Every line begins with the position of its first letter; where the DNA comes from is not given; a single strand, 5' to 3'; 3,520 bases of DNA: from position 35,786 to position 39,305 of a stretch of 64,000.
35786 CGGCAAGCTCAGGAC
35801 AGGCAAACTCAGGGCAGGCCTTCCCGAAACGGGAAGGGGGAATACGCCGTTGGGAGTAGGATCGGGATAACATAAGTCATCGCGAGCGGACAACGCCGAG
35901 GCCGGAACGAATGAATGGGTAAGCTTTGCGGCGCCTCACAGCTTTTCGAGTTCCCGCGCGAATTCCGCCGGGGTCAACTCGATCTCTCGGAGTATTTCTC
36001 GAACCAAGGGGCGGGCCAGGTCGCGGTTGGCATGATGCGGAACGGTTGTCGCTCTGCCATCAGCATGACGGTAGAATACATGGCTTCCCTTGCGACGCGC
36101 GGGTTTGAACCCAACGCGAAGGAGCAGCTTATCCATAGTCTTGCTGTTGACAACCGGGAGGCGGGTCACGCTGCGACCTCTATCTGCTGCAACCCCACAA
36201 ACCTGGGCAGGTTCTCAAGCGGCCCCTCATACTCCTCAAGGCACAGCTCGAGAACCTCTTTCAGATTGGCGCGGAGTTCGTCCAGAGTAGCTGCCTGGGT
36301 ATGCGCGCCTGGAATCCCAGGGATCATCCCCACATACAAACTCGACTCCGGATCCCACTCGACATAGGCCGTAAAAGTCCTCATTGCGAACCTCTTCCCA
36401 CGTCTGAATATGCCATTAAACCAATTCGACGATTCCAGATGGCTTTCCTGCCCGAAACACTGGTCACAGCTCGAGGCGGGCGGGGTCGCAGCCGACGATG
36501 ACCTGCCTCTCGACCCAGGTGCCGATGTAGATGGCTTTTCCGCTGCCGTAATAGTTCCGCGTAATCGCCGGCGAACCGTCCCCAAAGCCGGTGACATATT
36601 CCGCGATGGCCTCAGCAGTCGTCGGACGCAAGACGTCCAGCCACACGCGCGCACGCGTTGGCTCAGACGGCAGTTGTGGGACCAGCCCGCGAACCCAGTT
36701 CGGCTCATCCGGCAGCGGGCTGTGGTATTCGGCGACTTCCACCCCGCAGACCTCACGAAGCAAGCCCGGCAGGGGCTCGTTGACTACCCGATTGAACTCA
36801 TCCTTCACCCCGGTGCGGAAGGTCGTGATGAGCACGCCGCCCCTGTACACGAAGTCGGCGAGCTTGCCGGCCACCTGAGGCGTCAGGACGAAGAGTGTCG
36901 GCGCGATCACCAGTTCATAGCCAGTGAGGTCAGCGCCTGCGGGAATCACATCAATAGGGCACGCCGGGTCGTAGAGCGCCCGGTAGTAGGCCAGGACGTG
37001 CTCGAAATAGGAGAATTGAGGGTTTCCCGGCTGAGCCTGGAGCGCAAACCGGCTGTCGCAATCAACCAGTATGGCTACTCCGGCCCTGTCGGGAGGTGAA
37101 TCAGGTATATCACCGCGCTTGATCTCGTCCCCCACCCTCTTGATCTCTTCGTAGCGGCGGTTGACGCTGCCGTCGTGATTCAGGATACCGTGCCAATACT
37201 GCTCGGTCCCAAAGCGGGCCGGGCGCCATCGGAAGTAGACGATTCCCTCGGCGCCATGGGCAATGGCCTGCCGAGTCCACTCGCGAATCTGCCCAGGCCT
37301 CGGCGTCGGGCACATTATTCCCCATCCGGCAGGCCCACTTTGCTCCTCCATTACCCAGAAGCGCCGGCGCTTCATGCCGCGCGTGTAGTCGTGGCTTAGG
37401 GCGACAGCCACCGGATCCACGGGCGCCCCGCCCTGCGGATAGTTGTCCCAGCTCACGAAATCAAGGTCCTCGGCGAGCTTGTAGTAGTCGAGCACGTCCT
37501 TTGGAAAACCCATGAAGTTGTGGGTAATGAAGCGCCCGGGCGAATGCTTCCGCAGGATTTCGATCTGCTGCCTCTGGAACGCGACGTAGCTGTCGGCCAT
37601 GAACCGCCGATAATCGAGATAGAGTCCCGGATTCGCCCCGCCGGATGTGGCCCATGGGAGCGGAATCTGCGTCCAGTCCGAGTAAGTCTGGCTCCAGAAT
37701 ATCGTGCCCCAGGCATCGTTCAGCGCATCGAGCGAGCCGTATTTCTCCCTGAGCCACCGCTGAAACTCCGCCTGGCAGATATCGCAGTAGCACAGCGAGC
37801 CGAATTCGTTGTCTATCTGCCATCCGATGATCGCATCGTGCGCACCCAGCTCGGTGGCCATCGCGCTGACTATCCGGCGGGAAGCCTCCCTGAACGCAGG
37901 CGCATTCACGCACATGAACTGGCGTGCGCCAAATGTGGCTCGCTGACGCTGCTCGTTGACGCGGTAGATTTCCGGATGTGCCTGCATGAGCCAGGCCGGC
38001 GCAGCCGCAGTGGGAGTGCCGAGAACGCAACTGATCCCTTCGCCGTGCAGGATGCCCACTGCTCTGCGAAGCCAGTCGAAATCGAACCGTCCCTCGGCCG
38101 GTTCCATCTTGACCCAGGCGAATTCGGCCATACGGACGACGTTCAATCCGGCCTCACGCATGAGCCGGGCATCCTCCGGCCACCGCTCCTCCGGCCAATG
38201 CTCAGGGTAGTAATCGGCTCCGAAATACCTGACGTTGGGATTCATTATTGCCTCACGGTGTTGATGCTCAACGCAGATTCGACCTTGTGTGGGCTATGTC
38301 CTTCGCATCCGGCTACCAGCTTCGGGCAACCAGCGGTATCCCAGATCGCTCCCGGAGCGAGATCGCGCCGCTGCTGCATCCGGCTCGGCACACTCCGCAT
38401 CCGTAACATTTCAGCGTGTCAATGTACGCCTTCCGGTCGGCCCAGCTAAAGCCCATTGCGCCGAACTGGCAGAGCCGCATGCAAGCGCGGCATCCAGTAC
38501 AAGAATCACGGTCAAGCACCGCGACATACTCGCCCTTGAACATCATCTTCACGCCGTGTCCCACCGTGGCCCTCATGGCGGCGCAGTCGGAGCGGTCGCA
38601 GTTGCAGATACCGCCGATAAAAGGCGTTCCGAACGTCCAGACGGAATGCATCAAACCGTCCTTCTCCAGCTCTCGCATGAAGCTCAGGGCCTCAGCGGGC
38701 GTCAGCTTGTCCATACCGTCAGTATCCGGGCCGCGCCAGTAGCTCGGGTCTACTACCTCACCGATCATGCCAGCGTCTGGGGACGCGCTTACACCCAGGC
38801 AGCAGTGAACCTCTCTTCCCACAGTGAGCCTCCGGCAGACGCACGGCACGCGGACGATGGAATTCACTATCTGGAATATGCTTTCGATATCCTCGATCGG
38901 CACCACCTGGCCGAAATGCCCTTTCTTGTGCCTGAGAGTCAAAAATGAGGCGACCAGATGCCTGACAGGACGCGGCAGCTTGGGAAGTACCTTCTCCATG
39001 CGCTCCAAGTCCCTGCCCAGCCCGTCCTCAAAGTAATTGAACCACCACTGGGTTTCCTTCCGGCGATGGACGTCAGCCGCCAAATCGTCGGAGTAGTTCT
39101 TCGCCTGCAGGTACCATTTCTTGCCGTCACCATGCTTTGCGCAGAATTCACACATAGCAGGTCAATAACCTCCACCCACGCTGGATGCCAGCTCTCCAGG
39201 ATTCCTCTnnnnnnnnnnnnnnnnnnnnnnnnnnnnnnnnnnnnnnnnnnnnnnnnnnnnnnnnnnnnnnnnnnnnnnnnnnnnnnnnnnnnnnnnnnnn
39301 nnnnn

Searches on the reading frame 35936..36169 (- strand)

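Call 9: search_protein_families(library=pfam, proteins=[window:35936-36169:-], max_evalue=0.001)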
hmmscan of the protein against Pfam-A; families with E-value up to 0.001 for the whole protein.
window:35936-36169:- (77 aa): 1 family
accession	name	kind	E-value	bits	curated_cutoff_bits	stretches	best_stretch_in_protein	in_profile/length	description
PF07927.17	HicA_toxin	-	4e-16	59.3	27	1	10-64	2-57/58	HicA toxin of bacterial toxin-antitoxin,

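Call 91: search_protein_families(library=padloc, proteins=[window:35936-36169:-], max_evalue=0.001)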
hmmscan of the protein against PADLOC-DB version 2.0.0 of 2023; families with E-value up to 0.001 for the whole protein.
window:35936-36169:- (77 aa): 0 families

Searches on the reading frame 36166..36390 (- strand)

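Call 9: search_protein_families(library=pfam, proteins=[window:36166-36390:-], max_evalue=0.001)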
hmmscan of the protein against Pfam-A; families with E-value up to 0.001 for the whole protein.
window:36166-36390:- (74 aa): 3 families
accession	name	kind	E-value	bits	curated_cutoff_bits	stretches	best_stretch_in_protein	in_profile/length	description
PF21748.3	UPF0150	-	1.4e-06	28.6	27.3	1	11-49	13-51/64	UPF0150-like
PF15919.11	HicB_lk_antitox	-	5.4e-05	23.8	27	1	7-55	2-49/123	HicB_like antitoxin of bacterial toxin-antitoxin system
PF08972.17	DUF1902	-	0.00061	20.3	22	1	9-60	5-56/74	Domain of unknown function (DUF1902)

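Call 91: search_protein_families(library=padloc, proteins=[window:36166-36384:-], max_evalue=0.001)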
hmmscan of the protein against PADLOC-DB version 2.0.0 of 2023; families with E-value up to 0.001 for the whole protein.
window:36166-36384:- (72 aa): 0 families

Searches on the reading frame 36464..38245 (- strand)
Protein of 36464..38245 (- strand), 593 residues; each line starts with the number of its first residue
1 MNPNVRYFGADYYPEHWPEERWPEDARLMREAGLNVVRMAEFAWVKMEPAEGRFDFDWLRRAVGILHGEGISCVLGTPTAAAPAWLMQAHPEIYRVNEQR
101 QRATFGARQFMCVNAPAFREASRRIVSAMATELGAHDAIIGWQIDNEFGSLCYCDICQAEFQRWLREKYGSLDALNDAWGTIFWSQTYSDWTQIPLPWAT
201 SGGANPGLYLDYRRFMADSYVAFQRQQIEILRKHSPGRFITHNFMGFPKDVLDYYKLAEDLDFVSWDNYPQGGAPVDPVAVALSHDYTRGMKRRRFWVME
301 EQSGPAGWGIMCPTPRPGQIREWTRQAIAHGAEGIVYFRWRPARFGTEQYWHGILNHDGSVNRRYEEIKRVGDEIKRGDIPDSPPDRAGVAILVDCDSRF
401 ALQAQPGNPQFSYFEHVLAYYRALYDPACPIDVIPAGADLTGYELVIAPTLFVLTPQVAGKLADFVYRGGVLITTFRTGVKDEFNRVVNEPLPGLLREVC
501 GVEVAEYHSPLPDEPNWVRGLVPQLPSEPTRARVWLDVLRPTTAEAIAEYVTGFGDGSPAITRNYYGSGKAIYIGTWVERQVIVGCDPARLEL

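Call 9: search_protein_families(library=pfam, proteins=[window:36464-38245:-], max_evalue=0.001)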
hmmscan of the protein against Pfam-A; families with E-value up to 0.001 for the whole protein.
window:36464-38245:- (593 aa): 3 families
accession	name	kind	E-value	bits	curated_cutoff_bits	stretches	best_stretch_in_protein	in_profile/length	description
PF02449.21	Glyco_hydro_42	-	1.8e-141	472.3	21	1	11-377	1-375/376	Beta-galactosidase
PF08532.16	Glyco_hydro_42M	-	3e-51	174.3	25.8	1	388-583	1-193/207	Beta-galactosidase trimerisation domain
PF01373.23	Glyco_hydro_14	-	7.1e-06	25.7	27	1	151-207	180-231/402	Glycosyl hydrolase family 14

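Call 91: search_protein_families(library=padloc, proteins=[window:36464-38245:-], max_evalue=0.001)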
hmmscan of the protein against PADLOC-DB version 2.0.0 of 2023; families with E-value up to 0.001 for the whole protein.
window:36464-38245:- (593 aa): 0 families

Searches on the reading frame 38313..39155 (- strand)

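Call 9: search_protein_families(library=pfam, proteins=[window:38313-39155:-], max_evalue=0.001)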
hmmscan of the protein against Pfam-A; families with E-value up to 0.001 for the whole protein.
window:38313-39155:- (280 aa): 7 families
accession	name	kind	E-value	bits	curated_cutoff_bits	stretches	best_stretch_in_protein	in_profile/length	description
PF00037.32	Fer4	-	9.5e-08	32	21.1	1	213-233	2-22/24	4Fe-4S binding domain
PF13187.11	Fer4_9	-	1.2e-07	32.1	27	1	219-265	2-52/52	4Fe-4S dicluster domain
PF12838.12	Fer4_7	-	1.3e-07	32.4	27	1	218-264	1-52/52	4Fe-4S dicluster domain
PF12797.12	Fer4_2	-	2.2e-07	30.8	24.5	0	213-229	4-20/22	4Fe-4S binding domain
PF13237.11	Fer4_10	-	3.6e-07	30.4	25.5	1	213-260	3-52/53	4Fe-4S dicluster domain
PF14697.11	Fer4_21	-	1.1e-05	25.9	35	1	212-266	1-58/59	4Fe-4S dicluster domain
PF12837.12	Fer4_6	-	0.00094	19.5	25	1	215-233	5-23/24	4Fe-4S binding domain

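Call 91: search_protein_families(library=padloc, proteins=[window:38313-39155:-], max_evalue=0.001)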
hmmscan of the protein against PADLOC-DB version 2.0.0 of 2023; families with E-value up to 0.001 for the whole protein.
window:38313-39155:- (280 aa): 0 families
